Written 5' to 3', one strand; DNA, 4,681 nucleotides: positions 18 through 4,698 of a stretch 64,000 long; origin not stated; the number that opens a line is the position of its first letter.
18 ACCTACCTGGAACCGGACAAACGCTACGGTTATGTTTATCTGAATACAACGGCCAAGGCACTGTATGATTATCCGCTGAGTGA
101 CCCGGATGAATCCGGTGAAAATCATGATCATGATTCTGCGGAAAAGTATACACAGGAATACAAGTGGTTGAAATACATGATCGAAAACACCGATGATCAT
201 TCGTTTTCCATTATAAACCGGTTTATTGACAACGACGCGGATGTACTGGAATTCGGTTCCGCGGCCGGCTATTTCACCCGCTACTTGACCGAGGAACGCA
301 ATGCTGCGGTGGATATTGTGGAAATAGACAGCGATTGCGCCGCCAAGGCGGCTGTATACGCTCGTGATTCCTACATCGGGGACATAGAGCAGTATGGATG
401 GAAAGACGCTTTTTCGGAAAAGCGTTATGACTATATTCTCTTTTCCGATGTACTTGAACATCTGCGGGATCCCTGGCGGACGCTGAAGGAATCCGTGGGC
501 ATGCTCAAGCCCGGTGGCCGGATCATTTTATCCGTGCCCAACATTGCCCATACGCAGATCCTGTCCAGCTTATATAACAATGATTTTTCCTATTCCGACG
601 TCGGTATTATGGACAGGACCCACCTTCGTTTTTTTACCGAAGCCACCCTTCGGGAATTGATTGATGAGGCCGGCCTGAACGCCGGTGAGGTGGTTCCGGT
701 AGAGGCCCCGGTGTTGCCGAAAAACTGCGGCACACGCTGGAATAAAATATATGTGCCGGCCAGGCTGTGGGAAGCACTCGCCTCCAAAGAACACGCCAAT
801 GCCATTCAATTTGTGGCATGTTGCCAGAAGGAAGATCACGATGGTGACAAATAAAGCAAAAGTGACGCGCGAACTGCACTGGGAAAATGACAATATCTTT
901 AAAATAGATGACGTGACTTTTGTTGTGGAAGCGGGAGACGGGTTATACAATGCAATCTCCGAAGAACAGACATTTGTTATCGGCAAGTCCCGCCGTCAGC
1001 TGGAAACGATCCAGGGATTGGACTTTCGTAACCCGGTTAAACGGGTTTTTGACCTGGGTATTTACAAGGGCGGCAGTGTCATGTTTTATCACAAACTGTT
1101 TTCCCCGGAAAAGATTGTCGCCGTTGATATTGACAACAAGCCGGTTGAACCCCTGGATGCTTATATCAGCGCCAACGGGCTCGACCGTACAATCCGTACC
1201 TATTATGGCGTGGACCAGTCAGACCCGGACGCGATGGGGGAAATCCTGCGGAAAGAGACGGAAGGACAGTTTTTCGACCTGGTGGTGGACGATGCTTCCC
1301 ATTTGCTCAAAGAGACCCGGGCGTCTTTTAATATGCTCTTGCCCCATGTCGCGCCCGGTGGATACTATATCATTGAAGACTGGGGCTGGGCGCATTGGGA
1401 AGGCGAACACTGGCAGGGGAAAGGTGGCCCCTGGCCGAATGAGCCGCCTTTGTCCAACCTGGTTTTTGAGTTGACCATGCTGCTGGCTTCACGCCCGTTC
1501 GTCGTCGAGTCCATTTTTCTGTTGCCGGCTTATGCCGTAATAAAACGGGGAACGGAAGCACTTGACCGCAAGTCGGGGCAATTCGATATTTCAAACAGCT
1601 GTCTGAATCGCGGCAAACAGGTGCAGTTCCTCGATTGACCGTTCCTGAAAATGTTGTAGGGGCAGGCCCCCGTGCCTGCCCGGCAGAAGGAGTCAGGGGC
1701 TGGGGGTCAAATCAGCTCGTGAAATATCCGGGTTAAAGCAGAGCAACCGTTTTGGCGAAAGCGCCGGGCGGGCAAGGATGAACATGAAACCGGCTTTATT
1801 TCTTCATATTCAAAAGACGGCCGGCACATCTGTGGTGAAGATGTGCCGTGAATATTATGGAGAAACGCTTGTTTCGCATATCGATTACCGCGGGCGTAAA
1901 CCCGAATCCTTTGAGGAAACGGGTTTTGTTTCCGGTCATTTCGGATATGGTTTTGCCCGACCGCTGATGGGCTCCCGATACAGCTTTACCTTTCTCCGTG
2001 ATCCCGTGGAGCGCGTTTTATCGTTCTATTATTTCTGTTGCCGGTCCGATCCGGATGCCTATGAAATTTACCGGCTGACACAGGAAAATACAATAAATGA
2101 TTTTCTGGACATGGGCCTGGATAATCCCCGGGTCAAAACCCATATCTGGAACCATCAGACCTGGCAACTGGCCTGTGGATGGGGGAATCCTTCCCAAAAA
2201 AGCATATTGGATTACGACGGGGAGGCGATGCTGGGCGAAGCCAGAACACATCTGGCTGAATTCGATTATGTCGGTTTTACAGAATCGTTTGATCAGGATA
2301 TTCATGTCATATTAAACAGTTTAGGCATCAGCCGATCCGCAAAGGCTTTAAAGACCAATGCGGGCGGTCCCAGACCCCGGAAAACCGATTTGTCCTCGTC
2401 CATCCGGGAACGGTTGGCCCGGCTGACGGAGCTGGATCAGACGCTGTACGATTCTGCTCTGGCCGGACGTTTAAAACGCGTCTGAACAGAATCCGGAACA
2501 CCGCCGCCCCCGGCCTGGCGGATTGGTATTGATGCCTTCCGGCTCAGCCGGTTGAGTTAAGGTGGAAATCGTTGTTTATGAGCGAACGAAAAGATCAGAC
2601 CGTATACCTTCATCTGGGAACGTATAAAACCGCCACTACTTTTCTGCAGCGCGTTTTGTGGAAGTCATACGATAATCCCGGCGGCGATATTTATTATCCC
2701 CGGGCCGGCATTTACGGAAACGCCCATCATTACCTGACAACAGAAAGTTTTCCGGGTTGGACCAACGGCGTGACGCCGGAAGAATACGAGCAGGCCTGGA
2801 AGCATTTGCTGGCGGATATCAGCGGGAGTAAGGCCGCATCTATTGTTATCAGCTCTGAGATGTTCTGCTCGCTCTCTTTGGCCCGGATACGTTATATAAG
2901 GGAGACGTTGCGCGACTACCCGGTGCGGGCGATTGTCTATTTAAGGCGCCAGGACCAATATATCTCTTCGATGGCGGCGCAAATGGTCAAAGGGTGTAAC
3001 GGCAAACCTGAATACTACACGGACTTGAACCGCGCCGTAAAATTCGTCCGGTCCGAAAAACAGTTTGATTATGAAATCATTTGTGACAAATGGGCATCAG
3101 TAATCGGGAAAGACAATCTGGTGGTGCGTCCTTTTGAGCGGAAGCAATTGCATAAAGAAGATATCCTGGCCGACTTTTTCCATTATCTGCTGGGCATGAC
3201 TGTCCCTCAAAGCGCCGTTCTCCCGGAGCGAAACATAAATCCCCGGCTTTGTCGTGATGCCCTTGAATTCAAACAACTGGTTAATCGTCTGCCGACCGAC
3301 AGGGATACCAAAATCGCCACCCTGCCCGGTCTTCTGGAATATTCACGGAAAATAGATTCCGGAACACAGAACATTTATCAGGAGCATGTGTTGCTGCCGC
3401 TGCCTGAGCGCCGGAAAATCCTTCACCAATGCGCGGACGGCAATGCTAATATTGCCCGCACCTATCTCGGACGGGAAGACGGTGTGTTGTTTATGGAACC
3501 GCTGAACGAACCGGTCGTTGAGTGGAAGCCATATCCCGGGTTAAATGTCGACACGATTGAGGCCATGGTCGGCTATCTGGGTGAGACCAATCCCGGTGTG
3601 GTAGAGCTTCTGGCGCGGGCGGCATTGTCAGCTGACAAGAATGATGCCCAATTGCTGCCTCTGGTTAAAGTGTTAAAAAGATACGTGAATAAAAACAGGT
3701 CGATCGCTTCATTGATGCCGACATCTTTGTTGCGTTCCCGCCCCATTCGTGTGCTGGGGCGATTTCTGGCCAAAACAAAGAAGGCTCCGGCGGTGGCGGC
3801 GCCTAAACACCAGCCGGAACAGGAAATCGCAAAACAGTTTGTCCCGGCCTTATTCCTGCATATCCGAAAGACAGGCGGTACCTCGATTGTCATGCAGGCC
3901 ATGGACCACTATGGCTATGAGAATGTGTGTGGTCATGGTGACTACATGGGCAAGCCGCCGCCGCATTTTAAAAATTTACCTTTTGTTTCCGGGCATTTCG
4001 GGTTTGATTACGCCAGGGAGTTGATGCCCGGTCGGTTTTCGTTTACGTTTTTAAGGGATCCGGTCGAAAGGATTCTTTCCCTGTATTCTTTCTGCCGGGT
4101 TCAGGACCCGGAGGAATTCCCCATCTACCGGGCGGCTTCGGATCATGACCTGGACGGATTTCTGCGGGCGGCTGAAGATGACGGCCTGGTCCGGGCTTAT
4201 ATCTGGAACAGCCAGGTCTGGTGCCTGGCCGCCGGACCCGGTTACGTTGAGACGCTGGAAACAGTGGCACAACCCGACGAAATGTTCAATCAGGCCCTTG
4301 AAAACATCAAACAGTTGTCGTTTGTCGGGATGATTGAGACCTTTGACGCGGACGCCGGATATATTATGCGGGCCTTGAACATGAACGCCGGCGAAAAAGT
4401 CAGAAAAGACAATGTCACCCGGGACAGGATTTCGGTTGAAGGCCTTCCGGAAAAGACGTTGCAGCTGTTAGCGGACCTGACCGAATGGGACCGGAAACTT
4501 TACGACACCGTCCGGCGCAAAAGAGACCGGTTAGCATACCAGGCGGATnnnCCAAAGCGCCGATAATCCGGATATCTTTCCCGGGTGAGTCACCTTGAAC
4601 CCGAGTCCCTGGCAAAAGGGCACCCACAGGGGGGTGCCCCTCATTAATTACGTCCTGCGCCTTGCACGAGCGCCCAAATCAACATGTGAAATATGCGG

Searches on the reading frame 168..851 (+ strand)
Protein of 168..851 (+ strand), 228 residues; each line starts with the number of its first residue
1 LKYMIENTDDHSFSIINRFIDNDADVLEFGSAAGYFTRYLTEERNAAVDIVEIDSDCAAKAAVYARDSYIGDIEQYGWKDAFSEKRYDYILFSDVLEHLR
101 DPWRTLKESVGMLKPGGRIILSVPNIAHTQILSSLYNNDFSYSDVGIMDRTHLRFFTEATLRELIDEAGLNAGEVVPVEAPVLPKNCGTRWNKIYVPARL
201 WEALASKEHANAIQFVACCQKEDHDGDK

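Call 8: search_protein_families(library=pfam, proteins=[window:168-851:+], max_evalue=0.00001)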
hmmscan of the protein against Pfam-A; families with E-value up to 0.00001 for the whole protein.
window:168-851:+ (228 aa): 6 families
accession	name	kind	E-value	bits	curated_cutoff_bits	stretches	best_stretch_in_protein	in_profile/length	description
PF13489.12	Methyltransf_23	-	6.7e-21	75.1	27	1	15-171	12-160/164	Methyltransferase domain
PF08242.18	Methyltransf_12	-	4.5e-12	47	30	1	27-119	1-98/98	Methyltransferase domain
PF08241.18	Methyltransf_11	-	9.5e-11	42.6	21.2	1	27-121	1-95/95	Methyltransferase domain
PF07021.18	MetW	-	4.6e-10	39.9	21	1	13-134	4-120/193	Methionine biosynthesis protein MetW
PF13847.12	Methyltransf_31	-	1.6e-08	34.8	27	1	21-168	2-144/145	Methyltransferase domain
PF13649.12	Methyltransf_25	-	2.2e-07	31.9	27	1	26-117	1-97/97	Methyltransferase domain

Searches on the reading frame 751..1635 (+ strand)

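Call 8: search_protein_families(library=pfam, proteins=[window:751-1635:+], max_evalue=0.00001)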
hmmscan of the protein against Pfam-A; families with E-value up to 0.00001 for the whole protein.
window:751-1635:+ (295 aa): 0 families

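Call 12: search_protein_families(library=pfam, proteins=[window:751-1635:+], max_evalue=0.001)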
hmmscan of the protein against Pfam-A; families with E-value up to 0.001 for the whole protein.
window:751-1635:+ (295 aa): 2 families
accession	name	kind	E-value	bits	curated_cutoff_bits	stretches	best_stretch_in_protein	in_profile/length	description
PF13578.12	Methyltransf_24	-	1.6e-05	26.2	26.3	1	102-211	3-105/105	Methyltransferase domain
PF04989.18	RMNT_CmcI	-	7.3e-05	23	23.2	1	99-210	36-147/206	Rhamnosyl O-methyltransferase/CmcI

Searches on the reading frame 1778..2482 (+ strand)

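Call 8: search_protein_families(library=pfam, proteins=[window:1778-2482:+], max_evalue=0.00001)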
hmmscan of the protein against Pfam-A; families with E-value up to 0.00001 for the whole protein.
window:1778-2482:+ (235 aa): 1 family
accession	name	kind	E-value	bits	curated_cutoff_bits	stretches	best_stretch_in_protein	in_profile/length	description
PF03567.20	Sulfotransfer_2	-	1.2e-09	39.1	22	1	7-224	12-249/252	Sulfotransferase family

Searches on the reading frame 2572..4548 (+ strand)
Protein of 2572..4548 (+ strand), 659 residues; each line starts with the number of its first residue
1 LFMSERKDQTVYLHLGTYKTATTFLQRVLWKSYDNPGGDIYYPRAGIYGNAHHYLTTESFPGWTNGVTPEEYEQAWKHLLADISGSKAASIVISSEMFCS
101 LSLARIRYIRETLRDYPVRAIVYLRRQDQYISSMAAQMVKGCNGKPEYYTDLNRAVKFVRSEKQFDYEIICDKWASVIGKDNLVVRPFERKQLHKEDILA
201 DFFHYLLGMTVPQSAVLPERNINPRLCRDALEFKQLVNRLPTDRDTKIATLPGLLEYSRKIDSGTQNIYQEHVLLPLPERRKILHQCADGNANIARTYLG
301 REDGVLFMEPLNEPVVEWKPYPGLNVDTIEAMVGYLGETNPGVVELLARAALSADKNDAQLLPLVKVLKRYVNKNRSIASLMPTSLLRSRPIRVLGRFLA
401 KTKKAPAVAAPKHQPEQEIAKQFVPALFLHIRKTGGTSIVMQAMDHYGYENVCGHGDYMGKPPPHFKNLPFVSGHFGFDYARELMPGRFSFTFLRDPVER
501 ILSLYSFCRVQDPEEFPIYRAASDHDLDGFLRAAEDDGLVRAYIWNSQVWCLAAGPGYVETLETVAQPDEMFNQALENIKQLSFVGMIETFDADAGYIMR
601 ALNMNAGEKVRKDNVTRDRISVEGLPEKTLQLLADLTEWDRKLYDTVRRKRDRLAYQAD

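Call 8: search_protein_families(library=pfam, proteins=[window:2572-4548:+], max_evalue=0.00001)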
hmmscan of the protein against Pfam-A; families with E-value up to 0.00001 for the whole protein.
window:2572-4548:+ (659 aa): 1 family
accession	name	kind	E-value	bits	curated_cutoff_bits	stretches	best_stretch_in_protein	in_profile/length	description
PF03567.20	Sulfotransfer_2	-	3.1e-07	31.2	22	1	427-641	12-246/252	Sulfotransferase family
